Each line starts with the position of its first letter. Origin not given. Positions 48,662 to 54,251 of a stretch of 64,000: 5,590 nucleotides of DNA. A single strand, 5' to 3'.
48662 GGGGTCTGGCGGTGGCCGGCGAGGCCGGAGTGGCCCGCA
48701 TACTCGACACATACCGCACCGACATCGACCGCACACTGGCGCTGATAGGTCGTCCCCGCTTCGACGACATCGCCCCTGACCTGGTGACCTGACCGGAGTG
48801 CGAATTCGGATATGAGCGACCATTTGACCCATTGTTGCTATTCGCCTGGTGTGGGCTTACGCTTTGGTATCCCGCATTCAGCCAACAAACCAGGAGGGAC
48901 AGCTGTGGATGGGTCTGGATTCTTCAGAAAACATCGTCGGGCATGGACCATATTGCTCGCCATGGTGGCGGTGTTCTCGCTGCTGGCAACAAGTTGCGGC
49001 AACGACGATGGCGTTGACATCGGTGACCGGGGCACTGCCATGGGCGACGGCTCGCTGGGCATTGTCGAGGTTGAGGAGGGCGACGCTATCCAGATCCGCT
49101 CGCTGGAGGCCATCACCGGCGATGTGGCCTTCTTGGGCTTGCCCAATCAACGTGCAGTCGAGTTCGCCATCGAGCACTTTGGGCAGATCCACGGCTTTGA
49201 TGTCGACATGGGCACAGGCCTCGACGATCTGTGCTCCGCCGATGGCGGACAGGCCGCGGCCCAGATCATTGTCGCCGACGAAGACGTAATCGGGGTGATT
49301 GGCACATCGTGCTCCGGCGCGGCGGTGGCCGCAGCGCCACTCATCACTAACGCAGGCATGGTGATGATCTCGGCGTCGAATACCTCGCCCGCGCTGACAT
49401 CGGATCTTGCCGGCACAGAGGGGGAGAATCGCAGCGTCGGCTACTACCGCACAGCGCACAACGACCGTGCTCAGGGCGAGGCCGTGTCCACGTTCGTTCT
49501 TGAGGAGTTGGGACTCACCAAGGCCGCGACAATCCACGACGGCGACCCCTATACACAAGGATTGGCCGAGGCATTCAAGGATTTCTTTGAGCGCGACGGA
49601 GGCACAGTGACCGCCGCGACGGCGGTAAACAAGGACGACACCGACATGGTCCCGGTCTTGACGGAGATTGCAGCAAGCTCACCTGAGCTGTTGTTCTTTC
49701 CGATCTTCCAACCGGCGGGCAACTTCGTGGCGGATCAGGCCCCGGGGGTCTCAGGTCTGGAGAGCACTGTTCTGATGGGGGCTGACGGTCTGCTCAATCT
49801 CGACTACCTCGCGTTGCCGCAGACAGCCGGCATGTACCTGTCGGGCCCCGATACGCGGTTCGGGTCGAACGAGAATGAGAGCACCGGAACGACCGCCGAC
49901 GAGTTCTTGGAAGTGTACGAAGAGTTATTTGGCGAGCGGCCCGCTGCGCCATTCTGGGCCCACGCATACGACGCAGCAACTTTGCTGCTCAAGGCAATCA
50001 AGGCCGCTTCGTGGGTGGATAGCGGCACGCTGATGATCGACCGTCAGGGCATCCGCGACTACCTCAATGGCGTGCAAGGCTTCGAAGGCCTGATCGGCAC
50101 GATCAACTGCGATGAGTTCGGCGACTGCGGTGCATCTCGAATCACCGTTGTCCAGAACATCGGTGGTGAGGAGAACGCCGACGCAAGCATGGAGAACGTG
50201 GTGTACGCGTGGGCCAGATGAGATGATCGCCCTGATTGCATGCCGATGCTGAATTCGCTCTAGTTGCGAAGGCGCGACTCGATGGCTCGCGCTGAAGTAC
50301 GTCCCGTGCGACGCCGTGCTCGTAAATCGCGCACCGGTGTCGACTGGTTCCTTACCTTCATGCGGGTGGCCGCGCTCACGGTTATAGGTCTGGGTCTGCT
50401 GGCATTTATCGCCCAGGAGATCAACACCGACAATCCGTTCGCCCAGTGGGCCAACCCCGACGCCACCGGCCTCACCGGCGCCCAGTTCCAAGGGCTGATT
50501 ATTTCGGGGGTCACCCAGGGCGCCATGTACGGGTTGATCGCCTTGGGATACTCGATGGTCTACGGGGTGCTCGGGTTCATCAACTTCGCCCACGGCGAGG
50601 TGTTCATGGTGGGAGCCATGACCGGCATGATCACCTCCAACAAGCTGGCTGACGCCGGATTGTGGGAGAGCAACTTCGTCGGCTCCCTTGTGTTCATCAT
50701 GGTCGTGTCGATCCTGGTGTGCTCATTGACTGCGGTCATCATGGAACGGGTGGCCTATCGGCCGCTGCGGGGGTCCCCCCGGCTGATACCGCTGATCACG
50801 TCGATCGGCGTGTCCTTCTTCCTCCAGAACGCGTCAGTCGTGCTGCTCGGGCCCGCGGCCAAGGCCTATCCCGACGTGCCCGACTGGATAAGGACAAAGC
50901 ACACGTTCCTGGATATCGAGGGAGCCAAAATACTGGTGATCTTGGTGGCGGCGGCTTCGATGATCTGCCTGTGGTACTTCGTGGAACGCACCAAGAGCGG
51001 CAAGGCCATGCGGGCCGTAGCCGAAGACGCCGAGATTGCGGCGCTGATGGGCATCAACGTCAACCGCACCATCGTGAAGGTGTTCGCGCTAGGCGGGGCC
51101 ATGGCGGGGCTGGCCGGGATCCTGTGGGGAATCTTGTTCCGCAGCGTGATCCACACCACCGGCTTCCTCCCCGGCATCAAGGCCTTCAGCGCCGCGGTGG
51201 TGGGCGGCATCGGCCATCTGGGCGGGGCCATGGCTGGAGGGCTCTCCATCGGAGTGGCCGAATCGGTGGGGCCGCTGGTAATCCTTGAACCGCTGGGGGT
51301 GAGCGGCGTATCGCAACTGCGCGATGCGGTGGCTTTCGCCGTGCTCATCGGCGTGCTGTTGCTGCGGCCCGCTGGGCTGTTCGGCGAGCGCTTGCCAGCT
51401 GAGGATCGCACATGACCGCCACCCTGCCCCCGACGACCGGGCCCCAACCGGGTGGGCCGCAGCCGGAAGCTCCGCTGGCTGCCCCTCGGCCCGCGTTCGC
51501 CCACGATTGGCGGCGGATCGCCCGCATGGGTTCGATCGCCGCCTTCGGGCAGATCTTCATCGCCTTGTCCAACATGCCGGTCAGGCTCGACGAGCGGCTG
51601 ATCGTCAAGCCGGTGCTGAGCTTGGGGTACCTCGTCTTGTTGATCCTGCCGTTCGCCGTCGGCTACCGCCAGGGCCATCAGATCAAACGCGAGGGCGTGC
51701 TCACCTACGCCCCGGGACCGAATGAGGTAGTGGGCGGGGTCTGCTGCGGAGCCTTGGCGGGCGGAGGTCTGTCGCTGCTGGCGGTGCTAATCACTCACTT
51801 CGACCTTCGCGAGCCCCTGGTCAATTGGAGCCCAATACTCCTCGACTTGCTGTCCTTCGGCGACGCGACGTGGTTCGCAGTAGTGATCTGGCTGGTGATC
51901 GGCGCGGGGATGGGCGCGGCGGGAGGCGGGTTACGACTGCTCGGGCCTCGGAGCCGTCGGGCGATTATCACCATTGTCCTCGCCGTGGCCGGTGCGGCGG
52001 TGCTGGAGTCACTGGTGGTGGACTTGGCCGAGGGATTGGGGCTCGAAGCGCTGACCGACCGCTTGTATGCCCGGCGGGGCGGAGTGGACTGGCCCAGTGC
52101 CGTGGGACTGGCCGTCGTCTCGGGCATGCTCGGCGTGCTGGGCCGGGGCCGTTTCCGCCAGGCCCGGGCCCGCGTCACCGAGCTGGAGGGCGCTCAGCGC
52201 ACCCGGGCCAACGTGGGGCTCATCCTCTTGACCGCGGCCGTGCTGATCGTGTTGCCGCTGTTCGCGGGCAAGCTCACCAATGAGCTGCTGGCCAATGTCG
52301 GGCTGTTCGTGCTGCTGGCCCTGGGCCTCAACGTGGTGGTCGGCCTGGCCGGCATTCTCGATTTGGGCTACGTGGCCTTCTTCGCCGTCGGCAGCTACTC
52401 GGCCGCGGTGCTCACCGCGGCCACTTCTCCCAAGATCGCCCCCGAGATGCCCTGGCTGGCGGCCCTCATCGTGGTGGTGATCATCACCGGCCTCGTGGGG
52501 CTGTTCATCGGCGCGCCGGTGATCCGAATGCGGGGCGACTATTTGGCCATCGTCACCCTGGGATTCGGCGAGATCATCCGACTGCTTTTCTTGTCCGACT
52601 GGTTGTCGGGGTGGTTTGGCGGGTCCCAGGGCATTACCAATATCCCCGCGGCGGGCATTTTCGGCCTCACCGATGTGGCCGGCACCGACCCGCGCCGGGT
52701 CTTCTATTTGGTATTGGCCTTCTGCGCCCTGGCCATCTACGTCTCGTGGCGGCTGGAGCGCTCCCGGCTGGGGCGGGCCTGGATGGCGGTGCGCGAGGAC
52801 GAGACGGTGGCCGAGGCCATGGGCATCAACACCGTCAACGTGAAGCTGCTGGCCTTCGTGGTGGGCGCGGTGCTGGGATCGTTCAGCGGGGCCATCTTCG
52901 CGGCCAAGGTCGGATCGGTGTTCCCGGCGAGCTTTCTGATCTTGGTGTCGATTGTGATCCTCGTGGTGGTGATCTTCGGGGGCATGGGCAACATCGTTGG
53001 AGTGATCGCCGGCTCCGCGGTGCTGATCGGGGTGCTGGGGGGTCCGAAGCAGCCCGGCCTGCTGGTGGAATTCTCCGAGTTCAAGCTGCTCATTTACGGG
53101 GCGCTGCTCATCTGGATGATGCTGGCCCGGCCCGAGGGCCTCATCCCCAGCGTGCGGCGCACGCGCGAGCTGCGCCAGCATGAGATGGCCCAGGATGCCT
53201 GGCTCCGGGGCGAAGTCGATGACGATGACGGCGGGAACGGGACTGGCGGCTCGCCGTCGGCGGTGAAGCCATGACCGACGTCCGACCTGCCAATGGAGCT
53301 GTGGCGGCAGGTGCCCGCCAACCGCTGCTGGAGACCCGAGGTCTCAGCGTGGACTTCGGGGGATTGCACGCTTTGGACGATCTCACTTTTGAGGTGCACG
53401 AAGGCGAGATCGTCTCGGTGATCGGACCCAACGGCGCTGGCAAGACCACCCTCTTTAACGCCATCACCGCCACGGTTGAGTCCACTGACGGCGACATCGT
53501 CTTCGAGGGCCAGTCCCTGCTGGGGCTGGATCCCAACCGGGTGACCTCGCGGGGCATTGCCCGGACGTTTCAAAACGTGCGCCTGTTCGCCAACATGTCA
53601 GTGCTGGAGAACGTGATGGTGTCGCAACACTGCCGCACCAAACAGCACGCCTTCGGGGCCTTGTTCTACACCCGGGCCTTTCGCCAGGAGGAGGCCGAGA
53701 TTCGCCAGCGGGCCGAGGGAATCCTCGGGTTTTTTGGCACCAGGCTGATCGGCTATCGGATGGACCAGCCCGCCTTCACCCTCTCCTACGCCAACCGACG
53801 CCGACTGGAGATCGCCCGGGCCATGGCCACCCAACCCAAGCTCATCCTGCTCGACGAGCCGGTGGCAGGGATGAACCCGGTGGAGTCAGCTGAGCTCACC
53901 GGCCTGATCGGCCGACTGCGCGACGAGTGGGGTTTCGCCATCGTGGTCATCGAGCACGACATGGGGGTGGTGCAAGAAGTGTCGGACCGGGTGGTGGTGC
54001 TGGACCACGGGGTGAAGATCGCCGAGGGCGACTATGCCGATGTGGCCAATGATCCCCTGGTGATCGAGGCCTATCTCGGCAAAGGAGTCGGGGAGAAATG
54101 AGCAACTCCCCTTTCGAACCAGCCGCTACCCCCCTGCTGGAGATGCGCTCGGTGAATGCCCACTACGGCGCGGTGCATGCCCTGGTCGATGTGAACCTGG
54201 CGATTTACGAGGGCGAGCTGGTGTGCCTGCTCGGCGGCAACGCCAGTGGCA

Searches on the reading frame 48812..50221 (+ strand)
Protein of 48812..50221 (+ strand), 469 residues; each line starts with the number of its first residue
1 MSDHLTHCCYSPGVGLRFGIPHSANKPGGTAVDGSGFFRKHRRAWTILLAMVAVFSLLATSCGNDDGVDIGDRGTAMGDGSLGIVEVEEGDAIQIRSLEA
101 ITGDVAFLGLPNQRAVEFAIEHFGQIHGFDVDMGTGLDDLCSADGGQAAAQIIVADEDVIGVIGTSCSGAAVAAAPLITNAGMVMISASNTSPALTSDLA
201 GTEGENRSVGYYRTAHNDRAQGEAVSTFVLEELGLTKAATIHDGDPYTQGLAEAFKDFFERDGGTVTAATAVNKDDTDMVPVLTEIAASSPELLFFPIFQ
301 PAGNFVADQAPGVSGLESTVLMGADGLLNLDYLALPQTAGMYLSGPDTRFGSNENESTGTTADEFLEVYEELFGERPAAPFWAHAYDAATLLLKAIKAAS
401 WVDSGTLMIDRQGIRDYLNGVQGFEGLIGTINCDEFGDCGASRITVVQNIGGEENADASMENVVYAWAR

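Call 10: search_protein_families(library=pfam, proteins=[window:48812-50221:+], max_evalue=0.001)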
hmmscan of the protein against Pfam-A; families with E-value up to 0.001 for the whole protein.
window:48812-50221:+ (469 aa): 2 families
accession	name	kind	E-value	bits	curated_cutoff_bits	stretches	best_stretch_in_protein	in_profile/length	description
PF13458.12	Peripla_BP_6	-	1.5e-34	120.7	31.7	1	93-432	2-321/343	Periplasmic binding protein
PF01094.35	ANF_receptor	-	9.1e-19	68.1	25.4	1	114-288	4-175/353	Receptor family ligand binding region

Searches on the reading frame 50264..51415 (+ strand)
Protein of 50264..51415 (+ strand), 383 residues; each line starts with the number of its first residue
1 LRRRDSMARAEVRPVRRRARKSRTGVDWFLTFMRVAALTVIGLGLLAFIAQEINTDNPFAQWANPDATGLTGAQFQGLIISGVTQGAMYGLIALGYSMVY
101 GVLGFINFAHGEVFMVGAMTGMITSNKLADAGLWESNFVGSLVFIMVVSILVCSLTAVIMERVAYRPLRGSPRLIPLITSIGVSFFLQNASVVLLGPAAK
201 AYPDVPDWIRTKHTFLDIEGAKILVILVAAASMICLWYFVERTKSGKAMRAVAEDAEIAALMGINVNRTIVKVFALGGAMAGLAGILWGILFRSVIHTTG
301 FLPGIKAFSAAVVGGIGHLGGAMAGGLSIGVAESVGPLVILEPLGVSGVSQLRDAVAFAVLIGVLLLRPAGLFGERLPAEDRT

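Call 10: search_protein_families(library=pfam, proteins=[window:50264-51415:+], max_evalue=0.001)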
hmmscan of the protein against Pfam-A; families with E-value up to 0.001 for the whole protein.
window:50264-51415:+ (383 aa): 1 family
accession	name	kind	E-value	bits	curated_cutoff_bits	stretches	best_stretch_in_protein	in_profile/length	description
PF02653.21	BPD_transp_2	-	3.9e-42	144.7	26.8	1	79-365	2-269/269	Branched-chain amino acid transport system / permease component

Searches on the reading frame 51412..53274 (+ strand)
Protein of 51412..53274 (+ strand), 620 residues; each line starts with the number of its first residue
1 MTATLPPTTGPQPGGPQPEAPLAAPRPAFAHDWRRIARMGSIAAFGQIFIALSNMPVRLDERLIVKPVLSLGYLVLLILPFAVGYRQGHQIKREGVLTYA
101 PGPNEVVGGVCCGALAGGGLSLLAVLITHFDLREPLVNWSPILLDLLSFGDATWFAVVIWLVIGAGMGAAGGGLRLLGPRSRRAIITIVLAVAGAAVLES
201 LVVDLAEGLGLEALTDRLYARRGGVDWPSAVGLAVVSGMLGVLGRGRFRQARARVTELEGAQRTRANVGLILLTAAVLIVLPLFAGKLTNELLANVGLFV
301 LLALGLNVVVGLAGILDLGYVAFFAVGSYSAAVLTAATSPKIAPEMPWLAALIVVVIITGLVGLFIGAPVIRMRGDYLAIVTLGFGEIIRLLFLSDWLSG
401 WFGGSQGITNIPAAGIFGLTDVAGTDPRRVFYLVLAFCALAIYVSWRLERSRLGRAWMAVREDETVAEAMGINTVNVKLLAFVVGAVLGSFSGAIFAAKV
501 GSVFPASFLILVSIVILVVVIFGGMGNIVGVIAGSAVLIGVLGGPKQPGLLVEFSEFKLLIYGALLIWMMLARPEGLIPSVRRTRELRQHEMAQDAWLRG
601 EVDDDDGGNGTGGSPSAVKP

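Call 10: search_protein_families(library=pfam, proteins=[window:51412-53274:+], max_evalue=0.001)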
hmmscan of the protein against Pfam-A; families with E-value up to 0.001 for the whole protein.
window:51412-53274:+ (620 aa): 1 family
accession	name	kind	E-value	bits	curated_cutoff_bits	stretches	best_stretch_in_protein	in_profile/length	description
PF02653.21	BPD_transp_2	-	8.4e-40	137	26.8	1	291-569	4-268/269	Branched-chain amino acid transport system / permease component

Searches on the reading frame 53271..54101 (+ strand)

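Call 11: search_protein_families(library=pfam, proteins=[window:53271-54101:+], max_evalue=0.001)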
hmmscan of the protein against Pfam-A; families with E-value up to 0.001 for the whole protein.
window:53271-54101:+ (276 aa): 5 families
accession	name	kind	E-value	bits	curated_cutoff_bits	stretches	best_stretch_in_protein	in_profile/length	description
PF00005.33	ABC_tran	-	6.5e-30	105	25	1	35-199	1-137/137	ABC transporter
PF12399.14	BCA_ABC_TP_C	-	5.1e-10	39.2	25.5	1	249-272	2-25/27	Branched-chain amino acid ATP-binding cassette transporter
PF13304.12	AAA_21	-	4.7e-06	27.3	27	0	48-65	2-19/304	AAA domain, putative AbiEii toxin, Type IV TA system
PF13476.12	AAA_23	-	6.8e-06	27.3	27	1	35-67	10-41/201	AAA domain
PF13555.12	AAA_29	-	0.00011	22.3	27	1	35-67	12-44/61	P-loop containing region of AAA domain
